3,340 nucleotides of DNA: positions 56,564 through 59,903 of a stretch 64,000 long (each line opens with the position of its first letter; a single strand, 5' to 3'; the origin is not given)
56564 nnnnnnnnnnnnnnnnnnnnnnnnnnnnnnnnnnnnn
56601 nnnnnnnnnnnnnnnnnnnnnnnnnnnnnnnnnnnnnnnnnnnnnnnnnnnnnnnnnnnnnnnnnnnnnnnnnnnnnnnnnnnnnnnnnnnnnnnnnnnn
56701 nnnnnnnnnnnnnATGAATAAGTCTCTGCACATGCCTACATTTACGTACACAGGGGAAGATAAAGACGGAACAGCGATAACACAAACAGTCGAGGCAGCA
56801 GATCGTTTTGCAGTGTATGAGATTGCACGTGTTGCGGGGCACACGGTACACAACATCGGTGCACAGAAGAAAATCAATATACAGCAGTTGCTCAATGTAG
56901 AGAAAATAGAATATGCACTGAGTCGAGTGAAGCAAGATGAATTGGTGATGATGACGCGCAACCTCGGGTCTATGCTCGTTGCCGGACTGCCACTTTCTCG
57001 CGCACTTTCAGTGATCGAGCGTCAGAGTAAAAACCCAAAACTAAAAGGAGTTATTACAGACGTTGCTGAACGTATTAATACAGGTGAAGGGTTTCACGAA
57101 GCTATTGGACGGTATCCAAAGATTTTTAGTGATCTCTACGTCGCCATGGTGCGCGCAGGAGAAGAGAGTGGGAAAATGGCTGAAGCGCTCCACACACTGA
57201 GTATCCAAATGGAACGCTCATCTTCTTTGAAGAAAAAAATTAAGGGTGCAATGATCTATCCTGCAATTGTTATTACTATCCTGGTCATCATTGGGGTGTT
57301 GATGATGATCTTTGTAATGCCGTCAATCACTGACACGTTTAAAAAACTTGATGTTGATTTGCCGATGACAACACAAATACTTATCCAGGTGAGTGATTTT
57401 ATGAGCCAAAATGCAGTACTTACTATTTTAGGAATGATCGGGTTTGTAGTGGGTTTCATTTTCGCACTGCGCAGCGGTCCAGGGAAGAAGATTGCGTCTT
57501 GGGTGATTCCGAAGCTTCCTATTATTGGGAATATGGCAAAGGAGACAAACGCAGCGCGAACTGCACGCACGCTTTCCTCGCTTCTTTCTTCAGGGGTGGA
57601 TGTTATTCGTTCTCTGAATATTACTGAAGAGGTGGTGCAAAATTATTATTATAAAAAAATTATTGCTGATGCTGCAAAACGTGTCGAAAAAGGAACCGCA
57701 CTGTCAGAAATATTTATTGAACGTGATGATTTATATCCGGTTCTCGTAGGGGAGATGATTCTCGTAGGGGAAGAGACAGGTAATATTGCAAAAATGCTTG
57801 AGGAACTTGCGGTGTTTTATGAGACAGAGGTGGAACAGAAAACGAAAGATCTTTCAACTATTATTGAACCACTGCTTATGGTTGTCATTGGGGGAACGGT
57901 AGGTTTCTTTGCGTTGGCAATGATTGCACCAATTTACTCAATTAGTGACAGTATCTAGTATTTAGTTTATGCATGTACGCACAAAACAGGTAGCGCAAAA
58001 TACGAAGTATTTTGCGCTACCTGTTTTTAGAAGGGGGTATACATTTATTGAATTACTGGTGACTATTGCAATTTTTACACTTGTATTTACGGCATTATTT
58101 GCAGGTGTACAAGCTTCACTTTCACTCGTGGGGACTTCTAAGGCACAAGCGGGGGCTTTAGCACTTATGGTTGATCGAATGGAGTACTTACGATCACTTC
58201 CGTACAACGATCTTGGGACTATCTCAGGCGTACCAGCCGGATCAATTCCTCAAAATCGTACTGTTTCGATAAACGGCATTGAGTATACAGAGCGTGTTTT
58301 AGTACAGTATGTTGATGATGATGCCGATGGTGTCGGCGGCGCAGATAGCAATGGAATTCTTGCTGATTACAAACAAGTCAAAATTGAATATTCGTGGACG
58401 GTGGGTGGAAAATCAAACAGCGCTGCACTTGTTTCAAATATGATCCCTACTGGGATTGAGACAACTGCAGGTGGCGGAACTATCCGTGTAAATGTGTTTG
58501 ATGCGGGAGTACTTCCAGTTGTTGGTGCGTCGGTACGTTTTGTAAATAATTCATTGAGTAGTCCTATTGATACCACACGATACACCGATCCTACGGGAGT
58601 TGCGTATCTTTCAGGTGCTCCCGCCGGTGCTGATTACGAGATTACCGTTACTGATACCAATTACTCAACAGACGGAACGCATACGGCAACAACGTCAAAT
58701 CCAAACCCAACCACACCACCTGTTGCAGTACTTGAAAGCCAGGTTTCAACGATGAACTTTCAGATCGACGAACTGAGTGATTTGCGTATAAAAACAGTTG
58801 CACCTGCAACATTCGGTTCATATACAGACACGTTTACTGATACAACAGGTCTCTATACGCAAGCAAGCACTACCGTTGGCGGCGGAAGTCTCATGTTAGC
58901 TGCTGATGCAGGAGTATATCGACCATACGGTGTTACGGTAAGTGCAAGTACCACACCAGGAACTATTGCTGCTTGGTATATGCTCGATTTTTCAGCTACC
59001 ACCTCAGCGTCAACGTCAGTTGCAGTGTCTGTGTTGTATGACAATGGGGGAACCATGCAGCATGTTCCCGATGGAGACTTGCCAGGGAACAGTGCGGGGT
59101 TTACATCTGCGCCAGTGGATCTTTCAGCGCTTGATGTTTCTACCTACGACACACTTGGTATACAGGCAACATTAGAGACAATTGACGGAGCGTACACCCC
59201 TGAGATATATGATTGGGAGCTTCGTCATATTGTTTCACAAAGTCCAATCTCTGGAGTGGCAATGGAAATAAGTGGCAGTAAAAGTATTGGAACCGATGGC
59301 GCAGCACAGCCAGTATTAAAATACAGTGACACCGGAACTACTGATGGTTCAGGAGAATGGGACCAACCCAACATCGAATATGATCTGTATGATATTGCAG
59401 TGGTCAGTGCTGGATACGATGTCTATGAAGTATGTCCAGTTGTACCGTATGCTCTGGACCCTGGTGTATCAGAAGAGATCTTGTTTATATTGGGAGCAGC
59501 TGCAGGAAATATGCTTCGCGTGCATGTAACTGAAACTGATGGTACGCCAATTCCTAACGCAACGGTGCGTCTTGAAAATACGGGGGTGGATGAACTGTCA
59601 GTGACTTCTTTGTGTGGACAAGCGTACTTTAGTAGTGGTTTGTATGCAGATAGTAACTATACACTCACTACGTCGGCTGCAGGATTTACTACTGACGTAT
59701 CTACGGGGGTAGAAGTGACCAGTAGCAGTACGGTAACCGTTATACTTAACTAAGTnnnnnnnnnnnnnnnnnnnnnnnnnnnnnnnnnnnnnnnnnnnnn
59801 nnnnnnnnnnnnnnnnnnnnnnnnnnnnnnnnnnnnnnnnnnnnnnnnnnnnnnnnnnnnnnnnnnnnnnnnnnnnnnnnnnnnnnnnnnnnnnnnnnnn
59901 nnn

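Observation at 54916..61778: Type IV pilus operon whose three 'pilins' are 594, 200 and 469 aa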

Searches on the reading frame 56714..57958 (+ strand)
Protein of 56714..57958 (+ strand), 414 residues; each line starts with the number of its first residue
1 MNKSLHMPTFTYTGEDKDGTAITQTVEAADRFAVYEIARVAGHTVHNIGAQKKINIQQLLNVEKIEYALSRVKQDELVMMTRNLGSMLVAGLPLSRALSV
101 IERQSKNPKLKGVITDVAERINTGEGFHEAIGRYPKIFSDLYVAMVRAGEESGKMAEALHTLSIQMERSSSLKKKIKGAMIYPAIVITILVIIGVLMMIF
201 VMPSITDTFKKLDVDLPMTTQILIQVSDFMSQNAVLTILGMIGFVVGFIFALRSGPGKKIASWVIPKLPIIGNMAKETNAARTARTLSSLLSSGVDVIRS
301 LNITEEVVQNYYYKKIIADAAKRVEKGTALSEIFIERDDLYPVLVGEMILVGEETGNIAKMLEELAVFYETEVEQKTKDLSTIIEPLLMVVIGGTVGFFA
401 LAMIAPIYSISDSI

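Call 3: search_protein_families(library=pfam, proteins=[window:56714-57958:+], max_evalue=0.1)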
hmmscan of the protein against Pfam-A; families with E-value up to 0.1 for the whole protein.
window:56714-57958:+ (414 aa): 2 families
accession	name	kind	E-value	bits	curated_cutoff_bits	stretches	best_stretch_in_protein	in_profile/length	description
PF00482.28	T2SSF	-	8.1e-58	194.3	25.2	2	81-203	2-125/125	Type II secretion system (T2SS), protein F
PF08974.15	DUF1877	-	0.072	13.7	22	0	145-185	85-125/163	Domain of unknown function (DUF1877)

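Call 4: search_protein_families(library=ncbifam, proteins=[window:56714-57958:+], max_evalue=0.1)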
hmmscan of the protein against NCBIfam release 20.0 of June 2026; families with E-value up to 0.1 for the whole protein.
window:56714-57958:+ (414 aa): 6 families
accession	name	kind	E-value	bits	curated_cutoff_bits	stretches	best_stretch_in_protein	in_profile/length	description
TIGR02120.1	GspF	equivalog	2.2e-97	326.8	424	1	10-413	1-400/401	type II secretion system inner membrane protein GspF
NF052606.1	T4PiliAsmPilCMyx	equivalog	1.6e-83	280.9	700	1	6-414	18-418/419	type IV pilus assembly protein PilC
NF052607.1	T4PiliAsmPilCThrm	equivalog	9.4e-81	271.9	700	1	7-411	1-401/406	type IV pilus assembly protein PilC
NF007861.0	PRK10573.1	equivalog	9.3e-74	248.9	401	1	58-413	41-397/401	protein transport protein HofC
NF047826.1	T3SSXpsF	equivalog_domain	3.8e-61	207.1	650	1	7-414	1-404/405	type II secretion system protein XpsF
NF041012.2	T4P_ComGB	equivalog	1.7e-52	178.8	240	2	80-410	6-330/332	competence type IV pilus assembly protein ComGB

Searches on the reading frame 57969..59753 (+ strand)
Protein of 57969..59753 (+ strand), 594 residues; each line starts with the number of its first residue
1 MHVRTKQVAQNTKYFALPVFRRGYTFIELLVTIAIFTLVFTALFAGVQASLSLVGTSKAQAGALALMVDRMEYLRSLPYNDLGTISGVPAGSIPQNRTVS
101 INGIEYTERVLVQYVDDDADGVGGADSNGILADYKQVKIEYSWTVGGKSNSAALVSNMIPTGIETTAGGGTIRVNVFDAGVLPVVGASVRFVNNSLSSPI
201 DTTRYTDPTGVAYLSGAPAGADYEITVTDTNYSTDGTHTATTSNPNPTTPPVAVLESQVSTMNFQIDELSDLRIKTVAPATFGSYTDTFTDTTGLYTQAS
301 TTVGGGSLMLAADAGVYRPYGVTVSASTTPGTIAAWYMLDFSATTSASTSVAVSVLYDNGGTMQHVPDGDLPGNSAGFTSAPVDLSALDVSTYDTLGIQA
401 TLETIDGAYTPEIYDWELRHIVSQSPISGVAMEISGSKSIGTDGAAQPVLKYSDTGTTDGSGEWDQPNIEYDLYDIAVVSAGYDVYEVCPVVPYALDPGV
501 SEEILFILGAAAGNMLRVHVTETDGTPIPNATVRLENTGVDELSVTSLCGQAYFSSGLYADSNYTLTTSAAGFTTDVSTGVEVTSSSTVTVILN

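Call 3: search_protein_families(library=pfam, proteins=[window:57969-59753:+], max_evalue=0.1)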
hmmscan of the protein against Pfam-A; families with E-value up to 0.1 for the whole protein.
window:57969-59753:+ (594 aa): 3 families
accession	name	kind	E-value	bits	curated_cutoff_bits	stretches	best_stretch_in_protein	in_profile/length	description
PF13620.12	CarboxypepD_reg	-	3.4e-12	47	32.3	2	516-591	2-77/82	Carboxypeptidase regulatory-like domain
PF07963.17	N_methyl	-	5.4e-05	23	21.2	1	21-44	4-27/27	Prokaryotic N-terminal methylation motif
PF17789.7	MG4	-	0.059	14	24.7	0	516-555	18-59/95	Macroglobulin domain MG4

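Call 4: search_protein_families(library=ncbifam, proteins=[window:57969-59753:+], max_evalue=0.1)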
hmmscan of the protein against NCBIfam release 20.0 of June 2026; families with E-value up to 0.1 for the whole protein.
window:57969-59753:+ (594 aa): 2 families
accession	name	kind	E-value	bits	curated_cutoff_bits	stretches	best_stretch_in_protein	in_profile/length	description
TIGR02532.1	IV_pilin_GFxxxE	domain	0.00016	21.4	16.3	1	21-43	1-23/24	prepilin-type N-terminal cleavage/methylation domain-containing protein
TIGR01707.1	gspI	equivalog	0.0025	18.3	44.35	1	23-68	1-44/101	type II secretion system minor pseudopilin GspI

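Call 9: find_homologous_proteins(query=window:57969-59753:+)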
Query window:57969-59753:+ (594 aa): 551 proteins with E <= 0.001 among 8000 candidates; the best 120 are listed.
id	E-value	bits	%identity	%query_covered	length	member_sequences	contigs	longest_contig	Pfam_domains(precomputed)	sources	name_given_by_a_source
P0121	0.0e+0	1084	83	100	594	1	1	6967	PF13620.13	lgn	-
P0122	1.8e-257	874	68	100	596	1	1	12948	PF13620.13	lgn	-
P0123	9.3e-254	861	68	97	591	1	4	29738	PF13620.13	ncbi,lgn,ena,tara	tara:strand:+ start:1423 stop:3198 length:1776 start_codon:yes stop_codon:yes gene_type:complete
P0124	5.7e-252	855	67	99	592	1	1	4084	PF13620.13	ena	-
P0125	2.9e-250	850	67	99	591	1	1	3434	PF13620.13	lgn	-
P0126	1.3e-249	848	68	96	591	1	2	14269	PF13620.13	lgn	-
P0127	1.3e-238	811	63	100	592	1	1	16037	PF13620.13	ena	-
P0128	2.1e-238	811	63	100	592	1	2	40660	PF13620.13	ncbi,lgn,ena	-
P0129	4.8e-238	809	64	99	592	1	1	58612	PF13620.13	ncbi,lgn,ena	-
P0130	1.7e-229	781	61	99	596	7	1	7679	PF13620.13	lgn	-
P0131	1.0e-227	775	61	100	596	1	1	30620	PF13715.13,PF13620.13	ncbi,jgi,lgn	ncbi:MAG: hypothetical protein ACI9H6_000275 [Patiriisocius sp.]|jgi:hypothetical protein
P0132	2.0e-226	771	62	98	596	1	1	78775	PF13715.13,PF07963.18,PF13620.13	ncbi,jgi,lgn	ncbi:MAG: prepilin-type N-terminal cleavage/methylation domain-containing protein [Acidimicrobiales 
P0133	7.8e-226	769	59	100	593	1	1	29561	PF07963.18,PF13620.13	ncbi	-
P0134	1.9e-223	761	60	99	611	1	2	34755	PF13620.13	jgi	jgi:prepilin-type N-terminal cleavage/methylation domain-containing protein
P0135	2.6e-223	761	62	98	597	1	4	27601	PF13620.13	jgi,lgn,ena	-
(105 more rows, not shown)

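Call 19: search_solved_structures(query=A2, max_evalue=10, show_alignments=1)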
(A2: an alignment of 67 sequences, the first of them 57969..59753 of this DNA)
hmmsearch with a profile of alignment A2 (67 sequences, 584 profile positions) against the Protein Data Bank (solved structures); distinct sequences matched with E-value up to 10: 7.
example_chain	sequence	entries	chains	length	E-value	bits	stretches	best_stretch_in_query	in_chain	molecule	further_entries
4wi0_B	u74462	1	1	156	0.033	15.7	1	509-578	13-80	Cellulosomal scaffoldin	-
9egp_A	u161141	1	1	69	0.14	13.6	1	6-30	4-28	Geopilin domain 1 protein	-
3e8v_A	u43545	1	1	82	0.2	13.1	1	163-205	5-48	Possible transglutaminase-family protein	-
7tgg_A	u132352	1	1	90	0.29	12.6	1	5-30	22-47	Geopilin domain 1 protein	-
4h5s_B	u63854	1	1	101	0.68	11.4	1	237-298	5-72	Cell adhesion molecule 1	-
7l0f_F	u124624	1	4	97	1.1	10.7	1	190-231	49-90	Monobody 12VC3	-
3mn8_A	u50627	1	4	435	1.4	10.4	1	494-579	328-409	LP15968p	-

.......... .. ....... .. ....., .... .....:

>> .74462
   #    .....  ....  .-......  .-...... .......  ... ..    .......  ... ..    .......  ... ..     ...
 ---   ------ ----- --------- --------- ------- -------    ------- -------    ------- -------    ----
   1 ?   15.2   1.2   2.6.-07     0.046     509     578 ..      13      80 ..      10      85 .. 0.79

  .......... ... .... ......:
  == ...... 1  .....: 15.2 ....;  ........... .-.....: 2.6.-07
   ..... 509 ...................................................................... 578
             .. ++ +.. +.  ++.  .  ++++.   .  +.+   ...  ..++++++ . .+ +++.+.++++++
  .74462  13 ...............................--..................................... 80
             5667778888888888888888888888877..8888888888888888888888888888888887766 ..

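Call 25: predict_structure(alignment_id=A2)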
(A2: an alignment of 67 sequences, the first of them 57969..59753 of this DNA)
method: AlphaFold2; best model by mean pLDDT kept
length: 594 residues; sequences in the alignment: 67
mean_pLDDT: 89.1   pTM: 0.68
mean pLDDT of the five models: 89.1, 88.3, 87.1, 86.7, 86.6
residues with pLDDT >= 90: 405; 70-90: 138; 50-70: 27; < 50: 24
segments of 3 or more residues with pLDDT < 50: 1-20, 164-167
pLDDT, mean of each block of 10 residues (from residue 1): 45 47 70 87 86 86 89 83 79 89 89 77 59 83 88 85 54 92 95 84 88 81 95 95 94 84 96 97 95 94 95 95 96 96 96 96 96 96 95 97 97 97 97 96 95 96 96 96 93 94 96 94 93 96 96 94 97 94 94 94
secondary structure, 60 per line:
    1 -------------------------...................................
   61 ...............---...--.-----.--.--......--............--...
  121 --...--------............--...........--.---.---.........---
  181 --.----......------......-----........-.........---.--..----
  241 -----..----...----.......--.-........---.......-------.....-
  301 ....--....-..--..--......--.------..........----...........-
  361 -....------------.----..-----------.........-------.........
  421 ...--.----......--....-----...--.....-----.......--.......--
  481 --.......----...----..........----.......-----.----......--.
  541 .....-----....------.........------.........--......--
elements in order: H26-75 E96-101 E104-115 E134-145 E148-158 E169-177 E188-193 E200-205 E211-218 E220-228 E252-254 E259-265 E270-277 E281-287 E295-299 E301-304 E307-310 E320-325 E335-344 E349-359 E362-365 E396-404 E412-423 E431-436 E439-442 E448-450 E453-457 E463-469 E472-478 E483-489 E494-496 E501-510 E515-521 E532-537 E540-545 E551-554 E561-569 E576-584 E587-592

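Call 29: fold_search(model_id=the predicted structure, library=pdb)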
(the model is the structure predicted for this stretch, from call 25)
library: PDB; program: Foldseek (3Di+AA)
matches with E <= 10: 922; with E <= 0.001: 71
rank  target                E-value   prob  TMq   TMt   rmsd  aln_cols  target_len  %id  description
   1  6fwv_B                2.7e-13  1.00  0.15  0.17  26.5       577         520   10  The Bacillus anthracis TIE protein (released 2018-08-08)
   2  6fwv_A                1.2e-12  1.00  0.15  0.17  26.4       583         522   10  The Bacillus anthracis TIE protein (released 2018-08-08)
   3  3rkp_A                7.1e-10  1.00  0.15  0.24  27.2       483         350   12  Crystal structure of BcpA*(D312A), the major pilin subunit of Bacillus cereus (released 2012-05-30)
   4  3rkp_B                8.8e-10  1.00  0.13  0.21  31.8       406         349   12  Crystal structure of BcpA*(D312A), the major pilin subunit of Bacillus cereus (released 2012-05-30)
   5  3kpt_B                1.2e-09  1.00  0.14  0.22  27.4       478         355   10  Crystal structure of BcpA, the major pilin subunit of Bacillus cereus (released 2009-11-24)
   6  3kpt_A                4.4e-09  1.00  0.14  0.22  27.2       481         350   11  Crystal structure of BcpA, the major pilin subunit of Bacillus cereus (released 2009-11-24)
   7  3htl                  1.8e-08  1.00  0.12  0.17  24.1       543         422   11  Structure of the Corynebacterium diphtheriae major pilin SpaA points to a modular pilus assembly with stabilizing isopep (released 2009-09-15)
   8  7woi_A                3.9e-08  1.00  0.11  0.15  22.6       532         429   11  Structure of the shaft pilin Spa2 from Corynebacterium glutamicum (released 2023-01-25)
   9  7vcr_A                7.3e-08  1.00  0.18  0.22  23.6       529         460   10  Crystal Structure of PitA fragment from pilus islet-2 of Streptococcus oralis (released 2022-06-01)
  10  7vcn_B                8.6e-08  1.00  0.17  0.21  22.8       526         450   10  Crystal Structure of PitA fragment from pilus islet-2 of Streptococcus oralis with Tb-Xo4 (released 2022-07-13)
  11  7vcr_B                1.7e-07  1.00  0.17  0.21  22.9       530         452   10  Crystal Structure of PitA fragment from pilus islet-2 of Streptococcus oralis (released 2022-06-01)
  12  2y1v_A                3.4e-07  0.98  0.11  0.11  26.1       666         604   10  Full length structure of RrgB Pilus protein from Streptococcus pneumoniae (released 2011-11-09)
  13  4hss_A                7.6e-07  1.00  0.13  0.18  24.5       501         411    8  Structure of the Full-Length Major Pilin SpaD from Corynebacterium diphtheriae (released 2013-11-13)
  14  9lr7_C                8.5e-07  0.99  0.12  0.16  31.7       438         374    9  Crystal Structure of the Basal pilin EbpB from Enterococcus faecalis. (released 2025-07-16)
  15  9lr7_D                1.4e-06  0.97  0.10  0.14  32.0       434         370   10  Crystal Structure of the Basal pilin EbpB from Enterococcus faecalis. (released 2025-07-16)
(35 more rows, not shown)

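Call 62: search_protein_families(library=ncbifam, alignment_id=A2, max_evalue=0.1)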
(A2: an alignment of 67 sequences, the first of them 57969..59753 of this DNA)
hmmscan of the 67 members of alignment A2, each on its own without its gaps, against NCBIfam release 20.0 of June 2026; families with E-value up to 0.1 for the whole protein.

A. member 1, window:57969-59753:+ (594 aa): 2 families
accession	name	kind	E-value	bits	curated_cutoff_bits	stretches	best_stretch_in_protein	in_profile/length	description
TIGR02532.1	IV_pilin_GFxxxE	domain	0.00016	21.4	16.3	1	21-43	1-23/24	prepilin-type N-terminal cleavage/methylation domain-containing protein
TIGR01707.1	gspI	equivalog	0.0025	18.3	44.35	1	23-68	1-44/101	type II secretion system minor pseudopilin GspI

B. families by the number of members that match (of 67 scanned): 25 families
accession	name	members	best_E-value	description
TIGR02532.1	IV_pilin_GFxxxE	55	4.4e-06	prepilin-type N-terminal cleavage/methylation domain-containing protein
NF041013.1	T4P_ComGE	37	3.9e-05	competence type IV pilus minor pilin ComGE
TIGR04134.1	lipo_with_rSAM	33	4e-06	radical SAM-associated putative lipoprotein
TIGR01707.1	gspI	17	0.00023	type II secretion system minor pseudopilin GspI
NF047828.1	T3SSXpsI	10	0.0035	type II secretion system protein XpsI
TIGR01708.2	typeII_sec_gspH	10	0.0053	type II secretion system minor pseudopilin GspH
NF041002.1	pilin_ComGF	6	0.0082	competence type IV pilus minor pilin ComGF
NF007660.0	PRK10332.1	5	0.00057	prepilin-type N-terminal cleavage/methylation domain-containing protein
TIGR02523.1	type_IV_pilV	5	0.00083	type IV pilus modification protein PilV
NF007848.0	PRK10557.1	5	0.014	prepilin peptidase-dependent protein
NF047904.1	MmDecMmdE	3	0.0035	methylmalonyl-CoA decarboxylase subunit epsilon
TIGR01711.1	gspJ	3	0.04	type II secretion system minor pseudopilin GspJ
TIGR01710.1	typeII_sec_gspG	3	0.044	type II secretion system major pseudopilin GspG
NF041775.1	typeIV_PilA_Myxo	2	0.046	type IV pilin protein PilA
NF007619.0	PRK10270.1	1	0.00065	cell division protein YceG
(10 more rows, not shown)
